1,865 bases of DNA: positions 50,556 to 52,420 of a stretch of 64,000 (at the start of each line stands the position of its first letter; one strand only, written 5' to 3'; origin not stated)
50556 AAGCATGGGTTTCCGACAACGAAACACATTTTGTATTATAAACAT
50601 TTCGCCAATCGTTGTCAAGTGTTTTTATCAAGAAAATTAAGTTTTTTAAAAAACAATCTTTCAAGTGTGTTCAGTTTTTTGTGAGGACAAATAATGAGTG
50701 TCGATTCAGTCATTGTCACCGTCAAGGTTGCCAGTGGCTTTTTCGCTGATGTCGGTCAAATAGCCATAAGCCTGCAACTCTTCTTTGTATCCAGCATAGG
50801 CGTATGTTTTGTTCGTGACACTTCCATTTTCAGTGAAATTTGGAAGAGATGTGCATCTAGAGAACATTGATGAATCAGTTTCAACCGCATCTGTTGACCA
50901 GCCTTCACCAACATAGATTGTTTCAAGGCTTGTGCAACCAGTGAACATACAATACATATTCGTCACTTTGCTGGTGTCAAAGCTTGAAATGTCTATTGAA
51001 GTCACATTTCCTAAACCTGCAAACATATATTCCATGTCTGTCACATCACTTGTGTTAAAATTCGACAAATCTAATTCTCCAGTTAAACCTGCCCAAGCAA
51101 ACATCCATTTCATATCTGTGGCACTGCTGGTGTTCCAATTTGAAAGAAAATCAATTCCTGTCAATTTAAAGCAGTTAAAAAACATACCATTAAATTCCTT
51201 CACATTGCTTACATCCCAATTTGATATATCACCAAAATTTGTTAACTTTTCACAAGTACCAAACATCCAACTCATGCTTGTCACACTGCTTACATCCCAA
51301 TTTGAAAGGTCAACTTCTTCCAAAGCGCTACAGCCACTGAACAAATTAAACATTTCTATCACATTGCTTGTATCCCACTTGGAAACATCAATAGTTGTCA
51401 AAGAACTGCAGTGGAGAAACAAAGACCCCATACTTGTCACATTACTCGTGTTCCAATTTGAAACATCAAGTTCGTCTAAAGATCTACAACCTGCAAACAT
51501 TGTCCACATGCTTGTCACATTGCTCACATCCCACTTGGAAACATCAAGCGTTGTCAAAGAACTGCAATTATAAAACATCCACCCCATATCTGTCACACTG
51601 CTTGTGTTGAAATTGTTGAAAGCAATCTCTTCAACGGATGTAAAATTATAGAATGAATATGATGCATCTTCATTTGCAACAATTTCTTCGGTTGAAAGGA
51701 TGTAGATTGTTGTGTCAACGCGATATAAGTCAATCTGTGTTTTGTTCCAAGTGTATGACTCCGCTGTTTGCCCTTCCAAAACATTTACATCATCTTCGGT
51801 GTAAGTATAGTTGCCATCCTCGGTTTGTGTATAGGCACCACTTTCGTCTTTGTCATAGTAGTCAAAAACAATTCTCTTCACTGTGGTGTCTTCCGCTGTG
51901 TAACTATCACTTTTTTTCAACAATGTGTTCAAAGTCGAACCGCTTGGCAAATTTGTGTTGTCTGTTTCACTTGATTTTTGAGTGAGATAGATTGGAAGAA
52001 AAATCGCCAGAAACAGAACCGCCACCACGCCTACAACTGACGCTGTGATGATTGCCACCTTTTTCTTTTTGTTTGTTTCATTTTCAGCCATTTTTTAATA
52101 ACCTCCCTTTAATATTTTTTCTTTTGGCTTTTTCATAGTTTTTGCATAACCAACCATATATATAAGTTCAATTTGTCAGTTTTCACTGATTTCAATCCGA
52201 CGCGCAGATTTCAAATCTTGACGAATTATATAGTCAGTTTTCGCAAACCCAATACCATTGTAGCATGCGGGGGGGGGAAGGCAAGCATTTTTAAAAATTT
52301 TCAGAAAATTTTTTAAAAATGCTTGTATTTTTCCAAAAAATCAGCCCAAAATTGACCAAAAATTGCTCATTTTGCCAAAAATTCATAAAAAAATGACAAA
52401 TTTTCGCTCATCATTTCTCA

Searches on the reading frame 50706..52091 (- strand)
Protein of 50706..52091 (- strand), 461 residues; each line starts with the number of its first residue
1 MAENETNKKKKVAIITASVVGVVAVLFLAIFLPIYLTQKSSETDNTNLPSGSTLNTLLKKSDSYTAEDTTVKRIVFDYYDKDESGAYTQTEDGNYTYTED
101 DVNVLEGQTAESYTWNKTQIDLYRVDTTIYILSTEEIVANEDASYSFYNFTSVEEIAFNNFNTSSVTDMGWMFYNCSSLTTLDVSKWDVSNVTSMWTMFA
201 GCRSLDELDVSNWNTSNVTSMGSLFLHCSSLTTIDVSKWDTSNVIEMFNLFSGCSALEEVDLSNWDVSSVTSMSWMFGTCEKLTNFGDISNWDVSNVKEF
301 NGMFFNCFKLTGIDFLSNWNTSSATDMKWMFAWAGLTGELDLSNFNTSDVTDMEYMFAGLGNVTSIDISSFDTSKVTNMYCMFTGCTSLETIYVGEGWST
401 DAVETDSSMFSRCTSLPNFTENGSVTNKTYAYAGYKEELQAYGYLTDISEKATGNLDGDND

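Call 6: search_protein_families(library=pfam, proteins=[window:50706-52091:-])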
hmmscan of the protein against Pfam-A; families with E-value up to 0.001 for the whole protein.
window:50706-52091:- (461 aa): 3 families
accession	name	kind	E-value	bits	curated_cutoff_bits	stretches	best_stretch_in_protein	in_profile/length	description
PF03382.20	DUF285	-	3.5e-59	198.2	25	3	231-334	13-110/120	Mycoplasma protein of unknown function, DUF285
PF13855.12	LRR_8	-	4.2e-05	23.7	27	0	172-212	20-58/61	Leucine rich repeat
PF23952.1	LRR_EndoS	-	8.5e-05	23.2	27.9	0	251-291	78-115/116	Endo-beta-N-acetylglucosaminidase EndoS LRR domain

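Call 16: find_encoding_contigs(protein=window:50706-52091:-, flank=3000, max_places=10)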
Protein window:50706-52091:- (461 aa): no gene with exactly this product is on record in the collection.

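Call 63: search_protein_families(library=ncbifam, proteins=[window:50706-52091:-], max_evalue=0.01)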
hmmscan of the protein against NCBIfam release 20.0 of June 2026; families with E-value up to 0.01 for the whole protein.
window:50706-52091:- (461 aa): 2 families
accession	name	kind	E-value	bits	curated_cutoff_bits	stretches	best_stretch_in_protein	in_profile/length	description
TIGR02167.2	Liste_lipo_26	repeat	4.6e-79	259.3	30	8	198-222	1-25/26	PARCEL repeat-containing surface protein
NF045896.1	Mbov_0838_LP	exception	3.9e-36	125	500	4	288-411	263-380/433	Mbov_0838 family PARCEL repeat surface lipoprotein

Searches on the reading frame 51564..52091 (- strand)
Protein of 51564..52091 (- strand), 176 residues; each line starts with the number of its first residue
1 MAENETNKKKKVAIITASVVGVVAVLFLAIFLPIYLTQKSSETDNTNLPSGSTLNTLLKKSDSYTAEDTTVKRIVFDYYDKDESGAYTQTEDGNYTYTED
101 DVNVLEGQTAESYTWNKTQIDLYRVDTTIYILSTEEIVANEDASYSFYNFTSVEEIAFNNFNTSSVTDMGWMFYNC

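Call 54: find_homologous_proteins(query=window:51564-52091:-)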
Query seq(176 aa): 55 candidates shared short words with the query, none scored E <= 0.001.
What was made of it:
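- Tried and rejected: N-terminal 176 aa of the PARCEL paralogue (call 54).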

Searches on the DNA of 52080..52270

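Call 105: search_rna_families(source=window, start=52080, end=52270, threshold=evalue, max_evalue=1)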
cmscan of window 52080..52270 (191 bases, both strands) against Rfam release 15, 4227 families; matches with E-value up to 1: 1.
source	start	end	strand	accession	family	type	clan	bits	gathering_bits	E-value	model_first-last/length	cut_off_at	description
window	52129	52240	-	RF02859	Arrc11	Gene; sRNA;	-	22.7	52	0.066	1-175/175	no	Actinobacillus sRNA 11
